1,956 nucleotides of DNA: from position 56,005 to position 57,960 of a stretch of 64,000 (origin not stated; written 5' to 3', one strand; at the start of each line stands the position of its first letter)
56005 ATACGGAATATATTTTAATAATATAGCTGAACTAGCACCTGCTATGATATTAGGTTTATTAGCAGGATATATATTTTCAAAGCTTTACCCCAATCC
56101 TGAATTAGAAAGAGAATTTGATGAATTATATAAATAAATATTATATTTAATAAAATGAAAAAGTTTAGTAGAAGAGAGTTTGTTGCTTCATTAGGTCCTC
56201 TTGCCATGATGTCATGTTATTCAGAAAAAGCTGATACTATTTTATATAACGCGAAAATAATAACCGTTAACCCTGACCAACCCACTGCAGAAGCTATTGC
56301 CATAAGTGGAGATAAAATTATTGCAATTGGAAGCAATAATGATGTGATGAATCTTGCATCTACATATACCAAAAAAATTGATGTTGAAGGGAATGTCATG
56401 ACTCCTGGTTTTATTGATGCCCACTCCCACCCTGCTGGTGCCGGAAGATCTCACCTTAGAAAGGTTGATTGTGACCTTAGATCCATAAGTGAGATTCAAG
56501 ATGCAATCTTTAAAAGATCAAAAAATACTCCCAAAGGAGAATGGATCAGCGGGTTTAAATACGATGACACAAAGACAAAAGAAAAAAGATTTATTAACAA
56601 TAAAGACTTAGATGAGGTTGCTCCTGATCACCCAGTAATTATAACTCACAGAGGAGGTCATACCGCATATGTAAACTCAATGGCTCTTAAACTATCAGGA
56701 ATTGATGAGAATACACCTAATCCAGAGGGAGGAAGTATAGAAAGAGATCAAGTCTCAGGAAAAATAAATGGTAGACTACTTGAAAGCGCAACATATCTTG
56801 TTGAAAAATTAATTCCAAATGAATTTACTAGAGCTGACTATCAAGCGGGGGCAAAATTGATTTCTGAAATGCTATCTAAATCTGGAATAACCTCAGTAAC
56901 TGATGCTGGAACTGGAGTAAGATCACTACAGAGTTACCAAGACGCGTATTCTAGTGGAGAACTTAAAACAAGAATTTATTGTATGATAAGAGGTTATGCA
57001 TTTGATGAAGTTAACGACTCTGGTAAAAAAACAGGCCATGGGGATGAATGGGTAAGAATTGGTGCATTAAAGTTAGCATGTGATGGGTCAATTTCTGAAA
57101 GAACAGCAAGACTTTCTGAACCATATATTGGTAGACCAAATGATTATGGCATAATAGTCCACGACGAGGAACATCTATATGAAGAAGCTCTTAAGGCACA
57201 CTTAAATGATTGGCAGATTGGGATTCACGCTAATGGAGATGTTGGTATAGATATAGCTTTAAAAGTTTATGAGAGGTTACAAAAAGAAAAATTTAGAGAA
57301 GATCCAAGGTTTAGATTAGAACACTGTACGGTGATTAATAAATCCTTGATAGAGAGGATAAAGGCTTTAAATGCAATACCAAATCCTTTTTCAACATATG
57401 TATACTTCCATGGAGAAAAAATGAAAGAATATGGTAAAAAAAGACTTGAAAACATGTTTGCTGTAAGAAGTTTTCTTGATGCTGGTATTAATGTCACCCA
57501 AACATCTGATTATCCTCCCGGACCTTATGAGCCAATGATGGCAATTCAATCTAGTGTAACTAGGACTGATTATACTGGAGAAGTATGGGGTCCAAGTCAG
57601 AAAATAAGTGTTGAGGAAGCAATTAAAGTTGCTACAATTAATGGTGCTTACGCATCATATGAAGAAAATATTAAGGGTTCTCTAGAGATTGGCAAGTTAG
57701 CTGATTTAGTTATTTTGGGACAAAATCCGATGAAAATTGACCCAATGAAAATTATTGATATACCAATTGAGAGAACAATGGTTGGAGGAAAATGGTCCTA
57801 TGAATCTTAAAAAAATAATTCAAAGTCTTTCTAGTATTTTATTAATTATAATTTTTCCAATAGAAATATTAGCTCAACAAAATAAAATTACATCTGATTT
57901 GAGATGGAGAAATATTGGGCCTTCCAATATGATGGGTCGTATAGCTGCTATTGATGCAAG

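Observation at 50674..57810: Compact cluster predicted to scavenge beta-/omega-amino-acid conjugates: exported DmpA/BapA peptidase + MmsA + omega-transaminase + Na+ symporter + exported amidohydrolase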

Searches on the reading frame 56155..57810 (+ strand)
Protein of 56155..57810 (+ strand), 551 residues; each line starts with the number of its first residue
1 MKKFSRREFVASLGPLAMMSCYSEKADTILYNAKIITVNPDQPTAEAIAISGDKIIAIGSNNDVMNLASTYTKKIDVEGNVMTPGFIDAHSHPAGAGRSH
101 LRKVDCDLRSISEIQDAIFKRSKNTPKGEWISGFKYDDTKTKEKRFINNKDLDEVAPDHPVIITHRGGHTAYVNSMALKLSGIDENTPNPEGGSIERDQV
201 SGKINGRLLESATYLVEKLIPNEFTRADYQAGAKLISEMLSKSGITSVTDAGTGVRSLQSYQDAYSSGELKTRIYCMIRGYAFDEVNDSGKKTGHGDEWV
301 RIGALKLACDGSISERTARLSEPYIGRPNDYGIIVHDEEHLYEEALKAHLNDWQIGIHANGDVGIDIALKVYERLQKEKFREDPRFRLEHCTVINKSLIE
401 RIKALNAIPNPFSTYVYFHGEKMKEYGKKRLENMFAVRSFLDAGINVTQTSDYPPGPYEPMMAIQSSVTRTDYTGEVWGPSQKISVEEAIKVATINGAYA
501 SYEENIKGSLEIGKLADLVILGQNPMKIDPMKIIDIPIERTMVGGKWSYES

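Call 4: search_protein_families(library=pfam, proteins=[window:56155-57810:+])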
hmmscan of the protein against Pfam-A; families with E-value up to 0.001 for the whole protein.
window:56155-57810:+ (551 aa): 2 families
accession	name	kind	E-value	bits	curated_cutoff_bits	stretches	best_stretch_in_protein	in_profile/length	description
PF07969.17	Amidohydro_3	-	4.6e-97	326.9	29.7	1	75-547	3-470/472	Amidohydrolase family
PF01979.26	Amidohydro_1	-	3.3e-15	56.6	25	1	227-547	32-344/345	Amidohydrolase family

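Call 5: search_protein_families(library=ncbifam, proteins=[window:56155-57810:+])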
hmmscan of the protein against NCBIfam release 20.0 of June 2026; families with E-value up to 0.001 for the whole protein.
window:56155-57810:+ (551 aa): 41 families (the best 25 are shown)
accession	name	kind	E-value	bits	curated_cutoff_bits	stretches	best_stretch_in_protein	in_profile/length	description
NF006056.0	PRK08204.1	subfamily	1.1e-15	57.4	391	2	27-93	4-67/449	hypothetical protein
TIGR01224.1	hutI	equivalog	9.5e-15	54.3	298.15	2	46-97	4-53/377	imidazolonepropionase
NF005557.0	PRK07228.1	equivalog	5.2e-14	51.8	522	2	28-93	3-65/445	5'-deoxyadenosine deaminase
NF006549.0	PRK09045.1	equivalog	2e-13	49.8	540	2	481-531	338-388/444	TRZ/ATZ family hydrolase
NF006689.0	PRK09237.1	equivalog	3.9e-11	42.1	371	1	25-92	2-65/383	amidohydrolase/deacetylase family metallohydrolase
TIGR01178.1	ade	equivalog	7.1e-11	41.3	472.5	1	27-92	1-58/552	adenine deaminase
NF004995.0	PRK06380.1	subfamily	9.4e-09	34.7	567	0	440-528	282-367/418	metal-dependent hydrolase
NF011990.0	PRK15446.2-6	subfamily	1.2e-08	34.1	233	0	29-91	4-64/390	alpha-D-ribose 1-methylphosphonate 5-triphosphate diphosphatase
NF006560.0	PRK09061.1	subfamily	1.2e-08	33.7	340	1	16-97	16-91/517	amidohydrolase family protein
NF004701.0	PRK06038.1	equivalog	1.7e-08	33.6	609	1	24-94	2-67/432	N-ethylammeline chlorohydrolase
TIGR00221.1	nagA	equivalog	2.5e-08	33.3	225.65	1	30-95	6-67/380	N-acetylglucosamine-6-phosphate deacetylase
NF006055.0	PRK08203.1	equivalog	2.5e-08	32.9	532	1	29-92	8-70/455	8-oxoguanine deaminase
NF005211.0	PRK06687.1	equivalog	6.9e-08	31.7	703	1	481-527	331-378/419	TRZ/ATZ family protein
NF051886.1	XaaProDiPepCaul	equivalog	1.1e-07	31.2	500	0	45-99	18-70/398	Xaa-Pro dipeptidase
TIGR03178.1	allantoinase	equivalog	1.8e-07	30.4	357.85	1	27-100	1-67/441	allantoinase AllB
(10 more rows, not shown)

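Call 8: search_solved_structures(query=window:56155-57810:+, max_evalue=0.001)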
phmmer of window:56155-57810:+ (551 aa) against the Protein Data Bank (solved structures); distinct sequences matched with E-value up to 0.001: 11.
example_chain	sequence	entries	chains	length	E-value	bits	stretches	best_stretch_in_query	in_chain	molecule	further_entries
3icj_A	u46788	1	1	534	6.3e-36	127.7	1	32-528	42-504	uncharacterized metal-dependent hydrolase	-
3igh_X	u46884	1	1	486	4.1e-30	108.5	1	32-528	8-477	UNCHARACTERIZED METAL-DEPENDENT HYDROLASE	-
3ggm_A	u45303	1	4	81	1.2e-10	44.3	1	27-94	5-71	uncharacterized protein BT9727_2919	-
4gbd_A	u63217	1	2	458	2.6e-06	30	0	437-526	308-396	Putative uncharacterized protein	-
4dyk_A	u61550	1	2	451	2.6e-06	30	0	437-526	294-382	AMIDOHYDROLASE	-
8dqn_A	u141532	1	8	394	4.1e-06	29.3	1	28-98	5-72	Isoaspartyl dipeptidase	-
9kb3_A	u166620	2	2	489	9.4e-05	24.8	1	22-93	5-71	Carbohydrate de-N-acetylated protein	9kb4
9kb1_A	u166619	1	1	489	9.4e-05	24.8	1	22-93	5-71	PpOngB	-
2bb0_A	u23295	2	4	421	0.00053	22.4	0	437-521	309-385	Imidazolonepropionase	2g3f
4f0r_A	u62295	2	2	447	0.00076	21.8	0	483-527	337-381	5-methylthioadenosine/S-adenosylhomocysteine deaminase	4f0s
3e74_A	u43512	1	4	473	0.00082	21.7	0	27-109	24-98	Allantoinase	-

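Call 57: find_homologous_proteins(query=window:56155-57810:+, max_evalue=1e-20)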
Query window:56155-57810:+ (551 aa): 7923 proteins with E <= 1e-20 among 8000 candidates; the best 120 are listed.
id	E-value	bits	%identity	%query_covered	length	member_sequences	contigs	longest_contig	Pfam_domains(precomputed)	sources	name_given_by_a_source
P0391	0.0e+0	1254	100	100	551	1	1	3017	PF07969.18,PF01979.27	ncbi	-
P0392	0.0e+0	1253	100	100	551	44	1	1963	PF07969.18,PF01979.27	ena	-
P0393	0.0e+0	1251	99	100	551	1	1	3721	PF07969.18,PF01979.27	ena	-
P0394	0.0e+0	1218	100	97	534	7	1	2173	PF07969.18,PF01979.27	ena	-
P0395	0.0e+0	1170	93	100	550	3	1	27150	PF07969.18,PF01979.27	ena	-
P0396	0.0e+0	1169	92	100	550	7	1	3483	PF07969.18,PF01979.27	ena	-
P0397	0.0e+0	1122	87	100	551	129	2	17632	PF07969.18,PF01979.27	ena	-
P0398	0.0e+0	1081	83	100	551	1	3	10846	PF07969.18,PF01979.27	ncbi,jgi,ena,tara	tara:strand:+ start:6488 stop:8143 length:1656 start_codon:yes stop_codon:yes gene_type:complete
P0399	0.0e+0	1080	83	100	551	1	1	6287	PF07969.18,PF01979.27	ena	-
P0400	0.0e+0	1080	83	100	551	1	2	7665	PF07969.18,PF01979.27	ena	-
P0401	0.0e+0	1080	83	100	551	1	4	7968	PF07969.18,PF01979.27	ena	-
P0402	0.0e+0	1080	83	100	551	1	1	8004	PF07969.18,PF01979.27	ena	-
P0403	0.0e+0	1078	83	100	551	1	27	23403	PF07969.18,PF01979.27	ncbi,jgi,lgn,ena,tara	tara:strand:- start:961 stop:2616 length:1656 start_codon:yes stop_codon:yes gene_type:complete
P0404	0.0e+0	1078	83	100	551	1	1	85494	PF07969.18,PF01979.27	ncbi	-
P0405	0.0e+0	1078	83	100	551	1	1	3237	PF07969.18,PF01979.27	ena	-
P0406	0.0e+0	1078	83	100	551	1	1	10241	PF07969.18,PF01979.27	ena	-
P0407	0.0e+0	1078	83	100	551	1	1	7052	PF07969.18,PF01979.27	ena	-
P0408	0.0e+0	1077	83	100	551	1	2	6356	PF07969.18,PF01979.27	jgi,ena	-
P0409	0.0e+0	1077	83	100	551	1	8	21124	PF07969.18,PF01979.27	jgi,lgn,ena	-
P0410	0.0e+0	1077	83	100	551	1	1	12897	PF07969.18,PF01979.27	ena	-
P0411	0.0e+0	1076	83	100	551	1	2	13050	PF07969.18,PF01979.27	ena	-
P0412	0.0e+0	1076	83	100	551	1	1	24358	PF07969.18,PF01979.27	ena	-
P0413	0.0e+0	1076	83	100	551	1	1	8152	PF07969.18,PF01979.27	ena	-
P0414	0.0e+0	1076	83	100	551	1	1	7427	PF07969.18,PF01979.27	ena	-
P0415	0.0e+0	1075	83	100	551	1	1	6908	PF07969.18,PF01979.27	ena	-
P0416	0.0e+0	1075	83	100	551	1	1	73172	PF07969.18,PF01979.27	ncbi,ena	-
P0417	0.0e+0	1073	83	100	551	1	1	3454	PF07969.18,PF01979.27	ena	-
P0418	0.0e+0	1073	83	100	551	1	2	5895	PF07969.18,PF01979.27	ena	-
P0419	0.0e+0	1073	83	100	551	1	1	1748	PF07969.18,PF01979.27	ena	-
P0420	0.0e+0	1072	83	100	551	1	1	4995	PF07969.18,PF01979.27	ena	-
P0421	0.0e+0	1072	83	100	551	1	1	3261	PF07969.18,PF01979.27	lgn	-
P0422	0.0e+0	1072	83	100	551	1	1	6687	PF07969.18,PF01979.27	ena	-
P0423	0.0e+0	1072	83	100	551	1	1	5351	PF07969.18,PF01979.27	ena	-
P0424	0.0e+0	1071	83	100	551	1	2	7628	PF07969.18,PF01979.27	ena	-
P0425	0.0e+0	1070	83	100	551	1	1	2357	PF07969.18,PF01979.27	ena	-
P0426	0.0e+0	1070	83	100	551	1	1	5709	PF07969.18,PF01979.27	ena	-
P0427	0.0e+0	1070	83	100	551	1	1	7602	PF07969.18,PF01979.27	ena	-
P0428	0.0e+0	1070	83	100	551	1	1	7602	PF07969.18,PF01979.27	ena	-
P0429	0.0e+0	1069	82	100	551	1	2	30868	PF07969.18,PF01979.27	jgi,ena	-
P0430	0.0e+0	1069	83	100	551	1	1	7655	PF07969.18,PF01979.27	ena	-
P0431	0.0e+0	1069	83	100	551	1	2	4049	PF07969.18,PF01979.27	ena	-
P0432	0.0e+0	1069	83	100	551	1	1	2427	PF07969.18,PF01979.27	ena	-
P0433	0.0e+0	1069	82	100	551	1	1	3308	PF07969.18,PF01979.27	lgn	-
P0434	0.0e+0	1069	82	100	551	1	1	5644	PF07969.18,PF01979.27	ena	-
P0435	0.0e+0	1069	82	100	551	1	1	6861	PF07969.18,PF01979.27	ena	-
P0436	0.0e+0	1068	83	100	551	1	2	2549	PF07969.18,PF01979.27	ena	-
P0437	0.0e+0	1068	82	100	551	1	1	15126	PF07969.18,PF01979.27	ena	-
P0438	0.0e+0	1068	82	100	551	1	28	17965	PF07969.18,PF01979.27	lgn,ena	-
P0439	0.0e+0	1068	82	100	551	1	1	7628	PF07969.18,PF01979.27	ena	-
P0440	0.0e+0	1068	82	100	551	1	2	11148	PF07969.18,PF01979.27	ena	-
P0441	0.0e+0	1068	82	100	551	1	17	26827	PF07969.18,PF01979.27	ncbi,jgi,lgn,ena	-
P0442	0.0e+0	1068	82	100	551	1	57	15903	PF07969.18,PF01979.27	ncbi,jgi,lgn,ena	-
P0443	0.0e+0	1068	82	100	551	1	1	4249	PF07969.18,PF01979.27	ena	-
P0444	0.0e+0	1067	82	100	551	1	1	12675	PF07969.18,PF01979.27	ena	-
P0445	0.0e+0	1067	82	100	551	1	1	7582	PF07969.18,PF01979.27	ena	-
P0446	0.0e+0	1067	82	100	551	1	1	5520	PF07969.18,PF01979.27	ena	-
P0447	0.0e+0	1067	82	100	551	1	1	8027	PF07969.18,PF01979.27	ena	-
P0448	0.0e+0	1067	83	100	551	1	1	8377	PF07969.18,PF01979.27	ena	-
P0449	0.0e+0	1067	82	100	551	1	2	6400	PF07969.18,PF01979.27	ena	-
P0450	0.0e+0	1067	82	100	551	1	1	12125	PF07969.18,PF01979.27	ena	-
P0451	0.0e+0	1067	82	100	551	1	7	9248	PF07969.18,PF01979.27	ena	-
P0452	0.0e+0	1066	83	100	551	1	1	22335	PF07969.18,PF01979.27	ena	-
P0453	0.0e+0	1066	82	100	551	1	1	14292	PF07969.18,PF01979.27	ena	-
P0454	0.0e+0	1066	82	100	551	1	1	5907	PF07969.18,PF01979.27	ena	-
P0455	0.0e+0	1065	82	100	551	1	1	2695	PF07969.18,PF01979.27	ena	-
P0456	0.0e+0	1065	83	100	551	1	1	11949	PF07969.18,PF01979.27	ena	-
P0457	0.0e+0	1065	82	100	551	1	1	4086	PF07969.18,PF01979.27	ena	-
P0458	0.0e+0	1065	82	100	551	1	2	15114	PF07969.18,PF01979.27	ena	-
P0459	0.0e+0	1065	82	100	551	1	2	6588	PF07969.18,PF01979.27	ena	-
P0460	0.0e+0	1065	82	100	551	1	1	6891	PF07969.18,PF01979.27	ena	-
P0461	0.0e+0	1065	82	100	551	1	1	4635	PF07969.18,PF01979.27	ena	-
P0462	0.0e+0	1064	82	100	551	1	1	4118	PF07969.18,PF01979.27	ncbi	-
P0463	0.0e+0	1064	82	100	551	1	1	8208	PF07969.18,PF01979.27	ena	-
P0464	0.0e+0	1063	82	100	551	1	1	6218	PF07969.18,PF01979.27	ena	-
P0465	0.0e+0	1063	82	100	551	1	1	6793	PF07969.18,PF01979.27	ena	-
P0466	0.0e+0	1060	82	100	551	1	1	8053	PF07969.18,PF01979.27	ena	-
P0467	0.0e+0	1055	82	100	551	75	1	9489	PF07969.18,PF01979.27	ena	-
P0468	0.0e+0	1052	82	100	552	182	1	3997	PF07969.18,PF01979.27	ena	-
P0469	0.0e+0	1052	82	99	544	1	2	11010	PF07969.18,PF01979.27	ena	-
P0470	0.0e+0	1037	81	100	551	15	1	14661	PF07969.18,PF01979.27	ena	-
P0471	0.0e+0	1037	80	100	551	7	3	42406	PF07969.18,PF01979.27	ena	-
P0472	0.0e+0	1016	79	100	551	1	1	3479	PF07969.18,PF01979.27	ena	-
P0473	0.0e+0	1014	79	100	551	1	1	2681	PF07969.18,PF01979.27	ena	-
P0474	0.0e+0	1012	78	100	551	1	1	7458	PF07969.18,PF01979.27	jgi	-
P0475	0.0e+0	1011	78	100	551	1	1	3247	PF07969.18,PF01979.27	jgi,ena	-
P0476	0.0e+0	1010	78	100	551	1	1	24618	PF07969.18,PF01979.27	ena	-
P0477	1.5e-298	1009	78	100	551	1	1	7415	PF07969.18,PF01979.27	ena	-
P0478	1.6e-295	999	78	100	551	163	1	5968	PF07969.18,PF01979.27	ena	-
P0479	4.9e-289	978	76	100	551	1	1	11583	PF07969.18,PF01979.27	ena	-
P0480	1.6e-288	976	76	100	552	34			PF07969.18,PF01979.27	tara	tara:strand:- start:1484 stop:3142 length:1659 start_codon:yes stop_codon:yes gene_type:complete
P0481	8.9e-288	974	75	100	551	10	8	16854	PF07969.18,PF01979.27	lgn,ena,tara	tara:strand:+ start:3452 stop:5107 length:1656 start_codon:yes stop_codon:yes gene_type:complete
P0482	3.9e-287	972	76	100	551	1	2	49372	PF07969.18,PF01979.27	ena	-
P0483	5.3e-287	971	76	100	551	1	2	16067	PF07969.18,PF01979.27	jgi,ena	-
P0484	7.3e-287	971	76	100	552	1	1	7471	PF07969.18,PF01979.27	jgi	-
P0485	7.4e-287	971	76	100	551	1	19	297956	PF07969.18,PF01979.27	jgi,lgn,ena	-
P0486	1.0e-286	970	76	100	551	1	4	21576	PF07969.18,PF01979.27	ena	-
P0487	1.4e-286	970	76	100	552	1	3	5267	PF07969.18,PF01979.27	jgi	jgi:predicted amidohydrolase YtcJ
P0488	1.4e-286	970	76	100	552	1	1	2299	PF07969.18,PF01979.27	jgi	jgi:predicted amidohydrolase YtcJ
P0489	1.4e-286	970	76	100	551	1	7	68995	PF07969.18,PF01979.27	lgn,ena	-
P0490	1.4e-286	970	75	100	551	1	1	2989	PF07969.18,PF01979.27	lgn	-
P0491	1.4e-286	970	76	100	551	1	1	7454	PF07969.18,PF01979.27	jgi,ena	-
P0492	1.4e-286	970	76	100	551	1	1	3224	PF07969.18,PF01979.27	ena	-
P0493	1.9e-286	969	76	100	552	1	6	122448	PF07969.18,PF01979.27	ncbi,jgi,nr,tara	ncbi:MAG: amidohydrolase [Cytophagales bacterium]|jgi:predicted amidohydrolase YtcJ|nr:amidohydrolas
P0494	1.9e-286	969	76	100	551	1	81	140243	PF07969.18,PF01979.27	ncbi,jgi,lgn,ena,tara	tara:strand:+ start:13926 stop:15581 length:1656 start_codon:yes stop_codon:yes gene_type:complete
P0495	1.9e-286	969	75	100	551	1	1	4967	PF07969.18,PF01979.27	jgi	-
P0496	2.7e-286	969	76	100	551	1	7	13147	PF07969.18,PF01979.27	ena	-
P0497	3.6e-286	968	75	100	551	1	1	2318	PF07969.18,PF01979.27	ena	-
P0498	3.6e-286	968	75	100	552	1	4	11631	PF07969.18,PF01979.27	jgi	jgi:predicted amidohydrolase YtcJ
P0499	3.6e-286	968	75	100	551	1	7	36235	PF07969.18,PF01979.27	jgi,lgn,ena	-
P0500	4.9e-286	968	75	100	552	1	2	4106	PF07969.18,PF01979.27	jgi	jgi:predicted amidohydrolase YtcJ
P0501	5.0e-286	968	75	100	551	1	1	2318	PF07969.18,PF01979.27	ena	-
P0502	5.0e-286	968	75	100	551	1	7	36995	PF07969.18,PF01979.27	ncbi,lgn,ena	-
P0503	5.0e-286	968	75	100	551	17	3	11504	PF07969.18,PF01979.27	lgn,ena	-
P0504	7.0e-286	968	75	100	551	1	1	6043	PF07969.18,PF01979.27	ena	-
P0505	9.3e-286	967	75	100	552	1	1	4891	PF07969.18,PF01979.27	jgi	jgi:predicted amidohydrolase YtcJ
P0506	9.5e-286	967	75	100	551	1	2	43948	PF07969.18,PF01979.27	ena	-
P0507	3.4e-285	965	75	100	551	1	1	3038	PF07969.18,PF01979.27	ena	-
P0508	9.3e-285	964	75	100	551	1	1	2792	PF07969.18,PF01979.27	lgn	-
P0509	9.9e-284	960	75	100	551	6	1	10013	PF07969.18,PF01979.27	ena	-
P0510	4.8e-281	952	77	100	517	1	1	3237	PF07969.18,PF01979.27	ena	-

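Call 69: predict_structure(alignment_id=A2)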
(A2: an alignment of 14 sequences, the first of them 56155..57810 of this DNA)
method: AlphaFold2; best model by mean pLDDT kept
length: 551 residues; sequences in the alignment: 14
mean_pLDDT: 41.1   pTM: 0.36
mean pLDDT of the five models: 41.1, 40.9, 40.6, 35.4, 35.2
residues with pLDDT >= 90: 28; 70-90: 59; 50-70: 63; < 50: 401
segments of 3 or more residues with pLDDT < 50: 1-108, 221-337, 352-364, 384-386, 388-399, 406-551
pLDDT, mean of each block of 10 residues (from residue 1): 34 25 24 25 37 39 39 24 21 21 37 76 76 65 80 92 64 92 88 80 85 69 36 33 23 22 29 23 26 22 23 24 21 38 58 47 54 69 49 43 46 30 35 40 37 24 25 24 24 21 21 25 30 26 24 23
secondary structure, 60 per line:
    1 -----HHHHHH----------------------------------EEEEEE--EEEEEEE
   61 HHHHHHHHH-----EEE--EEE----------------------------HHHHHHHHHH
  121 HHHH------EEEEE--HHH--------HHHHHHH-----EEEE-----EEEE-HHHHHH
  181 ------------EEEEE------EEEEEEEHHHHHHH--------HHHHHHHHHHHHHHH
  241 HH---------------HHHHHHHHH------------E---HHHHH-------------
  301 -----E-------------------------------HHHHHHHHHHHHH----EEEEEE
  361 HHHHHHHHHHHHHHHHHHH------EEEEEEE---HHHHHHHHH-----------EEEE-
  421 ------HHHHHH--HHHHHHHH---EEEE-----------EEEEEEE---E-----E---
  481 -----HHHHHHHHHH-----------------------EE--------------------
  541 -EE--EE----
elements in order: H6-11 E46-51 E54-60 H61-69 E75-77 E80-82 H111-124 E131-135 H149-155 E161-164 E170-173 H175-180 E193-197 E204-210 H211-217 H226-242 H258-266 H283-287 H338-350 E355-360 H361-379 E386-392 H396-404 E416-419 H427-432 H435-442 E446-449 E461-467 H486-495
